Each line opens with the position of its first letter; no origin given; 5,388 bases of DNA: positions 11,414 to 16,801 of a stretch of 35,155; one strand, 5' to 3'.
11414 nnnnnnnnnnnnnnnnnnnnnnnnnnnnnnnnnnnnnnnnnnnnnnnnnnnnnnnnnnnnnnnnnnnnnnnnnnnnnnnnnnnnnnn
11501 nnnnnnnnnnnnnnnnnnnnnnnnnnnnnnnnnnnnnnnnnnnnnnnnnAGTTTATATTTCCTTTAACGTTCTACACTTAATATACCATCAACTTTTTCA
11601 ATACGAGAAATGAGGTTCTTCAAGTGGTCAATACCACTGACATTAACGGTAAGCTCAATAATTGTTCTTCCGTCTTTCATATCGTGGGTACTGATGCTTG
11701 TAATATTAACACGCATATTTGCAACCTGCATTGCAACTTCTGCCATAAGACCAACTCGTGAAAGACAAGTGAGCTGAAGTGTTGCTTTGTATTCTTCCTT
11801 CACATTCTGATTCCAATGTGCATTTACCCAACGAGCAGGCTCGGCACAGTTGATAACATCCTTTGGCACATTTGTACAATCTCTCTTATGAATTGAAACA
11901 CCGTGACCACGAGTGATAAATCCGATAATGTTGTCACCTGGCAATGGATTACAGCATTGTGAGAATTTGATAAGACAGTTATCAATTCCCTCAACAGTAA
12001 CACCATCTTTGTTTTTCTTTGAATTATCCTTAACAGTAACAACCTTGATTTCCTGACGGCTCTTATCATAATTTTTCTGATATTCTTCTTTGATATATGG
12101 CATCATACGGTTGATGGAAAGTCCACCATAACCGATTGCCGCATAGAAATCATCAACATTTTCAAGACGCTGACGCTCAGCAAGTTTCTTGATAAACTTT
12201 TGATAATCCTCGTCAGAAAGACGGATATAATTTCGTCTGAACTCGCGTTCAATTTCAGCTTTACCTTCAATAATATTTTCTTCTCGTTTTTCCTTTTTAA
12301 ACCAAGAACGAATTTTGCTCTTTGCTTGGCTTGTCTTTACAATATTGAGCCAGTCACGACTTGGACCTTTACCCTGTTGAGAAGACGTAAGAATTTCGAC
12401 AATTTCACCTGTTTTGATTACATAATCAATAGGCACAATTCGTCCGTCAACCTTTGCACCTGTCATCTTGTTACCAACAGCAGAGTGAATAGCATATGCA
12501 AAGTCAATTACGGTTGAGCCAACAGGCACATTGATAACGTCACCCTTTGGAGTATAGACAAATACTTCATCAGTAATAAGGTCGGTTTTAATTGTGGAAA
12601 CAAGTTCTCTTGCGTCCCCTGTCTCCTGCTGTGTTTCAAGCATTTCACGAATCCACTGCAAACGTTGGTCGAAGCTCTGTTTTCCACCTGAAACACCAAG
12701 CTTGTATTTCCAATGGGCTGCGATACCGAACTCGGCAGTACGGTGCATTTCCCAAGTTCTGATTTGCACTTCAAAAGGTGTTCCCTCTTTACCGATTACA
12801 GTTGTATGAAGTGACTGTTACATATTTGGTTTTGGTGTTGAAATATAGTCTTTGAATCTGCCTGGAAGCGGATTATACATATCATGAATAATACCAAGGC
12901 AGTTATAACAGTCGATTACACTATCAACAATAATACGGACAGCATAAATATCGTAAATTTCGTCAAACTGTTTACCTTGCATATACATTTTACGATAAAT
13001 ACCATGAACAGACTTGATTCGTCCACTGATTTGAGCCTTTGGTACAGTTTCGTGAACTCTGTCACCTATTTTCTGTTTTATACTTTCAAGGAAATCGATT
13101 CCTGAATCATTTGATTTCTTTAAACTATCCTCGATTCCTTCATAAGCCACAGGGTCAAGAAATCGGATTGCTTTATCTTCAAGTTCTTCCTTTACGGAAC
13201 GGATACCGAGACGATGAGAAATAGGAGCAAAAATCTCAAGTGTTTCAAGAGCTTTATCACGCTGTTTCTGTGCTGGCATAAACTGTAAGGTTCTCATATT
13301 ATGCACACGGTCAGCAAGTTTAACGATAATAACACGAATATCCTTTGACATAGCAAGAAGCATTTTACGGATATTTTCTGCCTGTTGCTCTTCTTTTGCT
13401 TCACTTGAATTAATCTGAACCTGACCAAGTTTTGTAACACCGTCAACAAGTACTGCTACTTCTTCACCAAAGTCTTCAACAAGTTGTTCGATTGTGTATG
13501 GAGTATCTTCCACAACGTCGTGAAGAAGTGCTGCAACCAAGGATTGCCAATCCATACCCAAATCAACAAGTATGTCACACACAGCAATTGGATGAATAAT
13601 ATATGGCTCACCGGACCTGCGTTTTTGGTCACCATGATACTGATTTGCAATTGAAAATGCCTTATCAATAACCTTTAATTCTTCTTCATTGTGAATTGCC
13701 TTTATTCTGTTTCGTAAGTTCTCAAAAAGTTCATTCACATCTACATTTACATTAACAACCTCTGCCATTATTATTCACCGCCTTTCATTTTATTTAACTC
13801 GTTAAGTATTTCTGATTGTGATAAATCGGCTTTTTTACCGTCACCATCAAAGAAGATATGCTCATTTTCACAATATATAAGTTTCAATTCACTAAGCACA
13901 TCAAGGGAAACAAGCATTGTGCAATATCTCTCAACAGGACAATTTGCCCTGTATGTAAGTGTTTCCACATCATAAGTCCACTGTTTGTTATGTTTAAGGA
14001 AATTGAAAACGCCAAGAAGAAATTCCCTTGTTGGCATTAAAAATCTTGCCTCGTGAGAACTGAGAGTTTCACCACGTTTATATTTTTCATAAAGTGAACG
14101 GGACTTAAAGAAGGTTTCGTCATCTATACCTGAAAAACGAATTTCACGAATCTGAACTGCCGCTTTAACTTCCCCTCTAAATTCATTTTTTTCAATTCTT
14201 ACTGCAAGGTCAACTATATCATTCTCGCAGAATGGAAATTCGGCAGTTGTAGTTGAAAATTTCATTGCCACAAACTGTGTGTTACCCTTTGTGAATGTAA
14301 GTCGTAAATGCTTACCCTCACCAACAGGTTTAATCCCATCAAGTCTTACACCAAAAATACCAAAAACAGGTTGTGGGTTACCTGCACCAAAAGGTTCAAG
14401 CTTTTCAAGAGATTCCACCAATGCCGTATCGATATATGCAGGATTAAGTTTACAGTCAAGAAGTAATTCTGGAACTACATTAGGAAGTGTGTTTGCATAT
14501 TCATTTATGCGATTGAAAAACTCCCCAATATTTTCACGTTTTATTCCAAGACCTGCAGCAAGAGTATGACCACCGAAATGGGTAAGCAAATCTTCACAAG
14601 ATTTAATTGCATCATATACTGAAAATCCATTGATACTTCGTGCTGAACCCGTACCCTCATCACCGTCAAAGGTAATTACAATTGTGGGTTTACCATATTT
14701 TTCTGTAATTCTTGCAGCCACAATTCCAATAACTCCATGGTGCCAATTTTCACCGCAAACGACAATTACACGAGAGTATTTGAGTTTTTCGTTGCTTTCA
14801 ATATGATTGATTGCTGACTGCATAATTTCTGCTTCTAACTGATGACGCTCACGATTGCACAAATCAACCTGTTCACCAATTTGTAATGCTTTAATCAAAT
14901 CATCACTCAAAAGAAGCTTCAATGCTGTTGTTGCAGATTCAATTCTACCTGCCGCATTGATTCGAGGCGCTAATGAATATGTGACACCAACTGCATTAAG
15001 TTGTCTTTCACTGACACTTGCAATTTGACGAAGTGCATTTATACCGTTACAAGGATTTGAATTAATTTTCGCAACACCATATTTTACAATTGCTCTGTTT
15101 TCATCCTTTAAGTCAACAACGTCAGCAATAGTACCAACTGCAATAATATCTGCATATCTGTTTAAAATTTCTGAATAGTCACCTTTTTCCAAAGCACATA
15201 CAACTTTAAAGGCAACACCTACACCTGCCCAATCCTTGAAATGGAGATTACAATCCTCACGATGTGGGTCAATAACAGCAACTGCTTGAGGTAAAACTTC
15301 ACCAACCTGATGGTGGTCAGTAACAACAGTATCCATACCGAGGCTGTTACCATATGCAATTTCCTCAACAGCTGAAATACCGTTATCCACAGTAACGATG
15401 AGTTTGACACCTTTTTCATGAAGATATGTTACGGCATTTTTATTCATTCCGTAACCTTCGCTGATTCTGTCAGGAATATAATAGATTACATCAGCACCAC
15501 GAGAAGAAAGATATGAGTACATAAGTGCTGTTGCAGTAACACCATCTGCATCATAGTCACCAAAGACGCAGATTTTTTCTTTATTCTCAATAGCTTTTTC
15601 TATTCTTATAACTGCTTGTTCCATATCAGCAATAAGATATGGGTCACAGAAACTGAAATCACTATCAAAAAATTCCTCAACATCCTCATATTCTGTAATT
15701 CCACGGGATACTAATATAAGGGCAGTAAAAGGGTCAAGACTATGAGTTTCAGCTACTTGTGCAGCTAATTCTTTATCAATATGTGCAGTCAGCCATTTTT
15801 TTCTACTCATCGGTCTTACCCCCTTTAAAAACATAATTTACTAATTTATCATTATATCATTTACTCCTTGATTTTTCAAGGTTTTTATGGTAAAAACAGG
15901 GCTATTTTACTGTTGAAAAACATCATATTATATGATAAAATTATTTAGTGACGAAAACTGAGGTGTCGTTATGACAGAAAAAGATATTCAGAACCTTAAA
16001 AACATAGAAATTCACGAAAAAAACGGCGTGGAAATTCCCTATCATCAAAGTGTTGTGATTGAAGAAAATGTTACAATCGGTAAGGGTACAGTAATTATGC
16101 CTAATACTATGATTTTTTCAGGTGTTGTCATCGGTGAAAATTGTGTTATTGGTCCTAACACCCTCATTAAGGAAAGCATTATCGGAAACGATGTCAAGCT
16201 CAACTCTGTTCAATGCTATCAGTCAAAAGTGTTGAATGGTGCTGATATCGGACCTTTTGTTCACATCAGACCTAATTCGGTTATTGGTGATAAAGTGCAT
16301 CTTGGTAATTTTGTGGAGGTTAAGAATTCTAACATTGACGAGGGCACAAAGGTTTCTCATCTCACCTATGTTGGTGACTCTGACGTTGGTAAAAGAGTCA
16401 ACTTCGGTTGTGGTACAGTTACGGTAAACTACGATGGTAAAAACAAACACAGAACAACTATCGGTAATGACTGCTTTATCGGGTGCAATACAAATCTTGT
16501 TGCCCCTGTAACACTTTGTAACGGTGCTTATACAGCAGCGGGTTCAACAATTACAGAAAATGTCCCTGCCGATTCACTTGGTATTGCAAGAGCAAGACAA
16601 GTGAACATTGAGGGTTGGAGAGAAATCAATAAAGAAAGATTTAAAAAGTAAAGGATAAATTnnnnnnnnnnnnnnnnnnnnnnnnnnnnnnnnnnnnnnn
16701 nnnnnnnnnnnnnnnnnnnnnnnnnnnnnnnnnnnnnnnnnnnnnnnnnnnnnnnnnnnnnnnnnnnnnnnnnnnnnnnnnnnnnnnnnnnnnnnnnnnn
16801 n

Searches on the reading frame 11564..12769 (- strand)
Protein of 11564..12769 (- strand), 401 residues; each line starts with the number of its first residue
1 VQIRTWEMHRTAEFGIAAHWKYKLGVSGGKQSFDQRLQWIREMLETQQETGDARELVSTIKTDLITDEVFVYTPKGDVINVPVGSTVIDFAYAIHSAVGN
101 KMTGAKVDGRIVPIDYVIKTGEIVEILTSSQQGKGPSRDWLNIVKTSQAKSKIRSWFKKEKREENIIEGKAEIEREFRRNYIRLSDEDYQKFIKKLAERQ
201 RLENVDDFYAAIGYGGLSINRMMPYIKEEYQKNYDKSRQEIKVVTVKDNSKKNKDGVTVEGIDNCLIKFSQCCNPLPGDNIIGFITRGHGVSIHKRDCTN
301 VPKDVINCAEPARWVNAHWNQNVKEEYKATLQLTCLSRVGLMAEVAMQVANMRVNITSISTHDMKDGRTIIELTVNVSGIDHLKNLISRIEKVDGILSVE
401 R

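Call 11: search_protein_families(library=pfam, proteins=[window:11564-12769:-], max_evalue=0.001)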
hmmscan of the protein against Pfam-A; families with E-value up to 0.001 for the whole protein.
window:11564-12769:- (401 aa): 5 families
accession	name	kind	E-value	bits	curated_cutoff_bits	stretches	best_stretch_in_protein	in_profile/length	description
PF02824.27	TGS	-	5.5e-22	78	22.2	1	69-128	1-60/60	TGS domain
PF13291.12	ACT_4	-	1.6e-18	67.6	27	1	325-401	3-80/80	ACT domain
PF19296.4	RelA_AH_RIS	-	7.7e-13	49.4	23.8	1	142-294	2-168/185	RelA/SpoT, AH and RIS domains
PF01842.31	ACT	-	6.9e-07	29.4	27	1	330-394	2-65/66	ACT domain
PF04607.23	RelA_SpoT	-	3e-06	27.9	27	1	1-24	87-110/113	Region found in RelA / SpoT proteins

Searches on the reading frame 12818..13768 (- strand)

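Call 11: search_protein_families(library=pfam, proteins=[window:12818-13768:-], max_evalue=0.001)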
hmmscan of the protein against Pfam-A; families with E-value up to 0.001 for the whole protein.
window:12818-13768:- (316 aa): 3 families
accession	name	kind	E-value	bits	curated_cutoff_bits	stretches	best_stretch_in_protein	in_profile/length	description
PF13328.12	HD_4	-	3.1e-50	170.4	27.2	1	37-189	1-155/156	HD domain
PF04607.23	RelA_SpoT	-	2.4e-20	73.3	27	1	249-315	1-67/113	Region found in RelA / SpoT proteins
PF01966.28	HD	-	1.3e-13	51.6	22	1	56-158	1-116/116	HD domain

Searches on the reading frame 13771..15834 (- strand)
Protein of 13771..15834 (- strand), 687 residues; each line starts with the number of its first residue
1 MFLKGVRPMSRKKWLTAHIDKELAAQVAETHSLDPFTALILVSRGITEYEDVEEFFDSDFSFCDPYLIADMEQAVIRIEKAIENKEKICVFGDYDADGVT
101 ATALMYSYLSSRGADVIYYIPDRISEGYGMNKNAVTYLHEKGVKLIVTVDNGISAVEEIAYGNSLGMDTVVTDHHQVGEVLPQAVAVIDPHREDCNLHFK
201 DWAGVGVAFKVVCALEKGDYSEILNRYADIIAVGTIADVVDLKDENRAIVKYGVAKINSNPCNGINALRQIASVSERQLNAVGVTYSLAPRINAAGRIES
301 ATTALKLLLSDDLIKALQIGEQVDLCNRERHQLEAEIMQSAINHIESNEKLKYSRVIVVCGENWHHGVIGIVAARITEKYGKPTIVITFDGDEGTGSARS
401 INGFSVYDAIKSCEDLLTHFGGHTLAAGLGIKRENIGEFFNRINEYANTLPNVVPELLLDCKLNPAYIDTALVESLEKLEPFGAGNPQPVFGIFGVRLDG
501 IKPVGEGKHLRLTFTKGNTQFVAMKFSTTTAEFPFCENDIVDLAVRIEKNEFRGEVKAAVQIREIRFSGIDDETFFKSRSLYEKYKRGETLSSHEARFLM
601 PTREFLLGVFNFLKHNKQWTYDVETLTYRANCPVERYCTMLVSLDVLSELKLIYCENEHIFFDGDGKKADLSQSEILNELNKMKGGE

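Call 11: search_protein_families(library=pfam, proteins=[window:13771-15834:-], max_evalue=0.001)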
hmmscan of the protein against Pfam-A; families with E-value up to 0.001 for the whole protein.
window:13771-15834:- (687 aa): 3 families
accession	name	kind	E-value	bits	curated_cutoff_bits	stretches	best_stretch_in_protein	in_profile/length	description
PF01368.27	DHH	-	7.8e-30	104.2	28.1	1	87-235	1-125/125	DHH family, N-terminal domain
PF17768.7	RecJ_OB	-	2.8e-25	88.9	27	1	459-563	1-106/107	RecJ OB domain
PF02272.25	DHHA1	-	1e-16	61.7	25.9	1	356-448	4-101/102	DHHA1 domain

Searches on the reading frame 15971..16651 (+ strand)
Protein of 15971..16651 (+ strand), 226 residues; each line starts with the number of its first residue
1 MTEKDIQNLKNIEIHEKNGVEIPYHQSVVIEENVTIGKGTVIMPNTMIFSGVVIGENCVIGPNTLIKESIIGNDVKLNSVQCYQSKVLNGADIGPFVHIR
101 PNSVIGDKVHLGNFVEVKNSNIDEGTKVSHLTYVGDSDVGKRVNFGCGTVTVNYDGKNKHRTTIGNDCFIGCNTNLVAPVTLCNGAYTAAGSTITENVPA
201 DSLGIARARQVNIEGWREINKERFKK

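Call 11: search_protein_families(library=pfam, proteins=[window:15971-16651:+], max_evalue=0.001)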
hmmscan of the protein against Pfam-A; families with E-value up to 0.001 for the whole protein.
window:15971-16651:+ (226 aa): 5 families
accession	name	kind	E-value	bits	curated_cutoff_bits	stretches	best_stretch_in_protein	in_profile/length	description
PF00132.30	Hexapep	-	1.1e-25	88.7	27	4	33-67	1-35/36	Bacterial transferase hexapeptide (six repeats)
PF25084.1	LbH_EIF2B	-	2.3e-17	63.4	54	1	22-116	10-104/105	EIF2B subunit epsilon LbH domain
PF14602.12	Hexapep_2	-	1.8e-08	34.4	27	2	162-195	2-33/34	Hexapeptide repeat of succinyl-transferase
PF24894.1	Hexapep_GlmU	-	8e-05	23.1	23.3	0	66-137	16-86/104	GlmU-like, C-terminal hexapeptide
PF21711.3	DCTN5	-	0.00038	20.6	40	0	84-119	95-130/182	Dynactin subunit 5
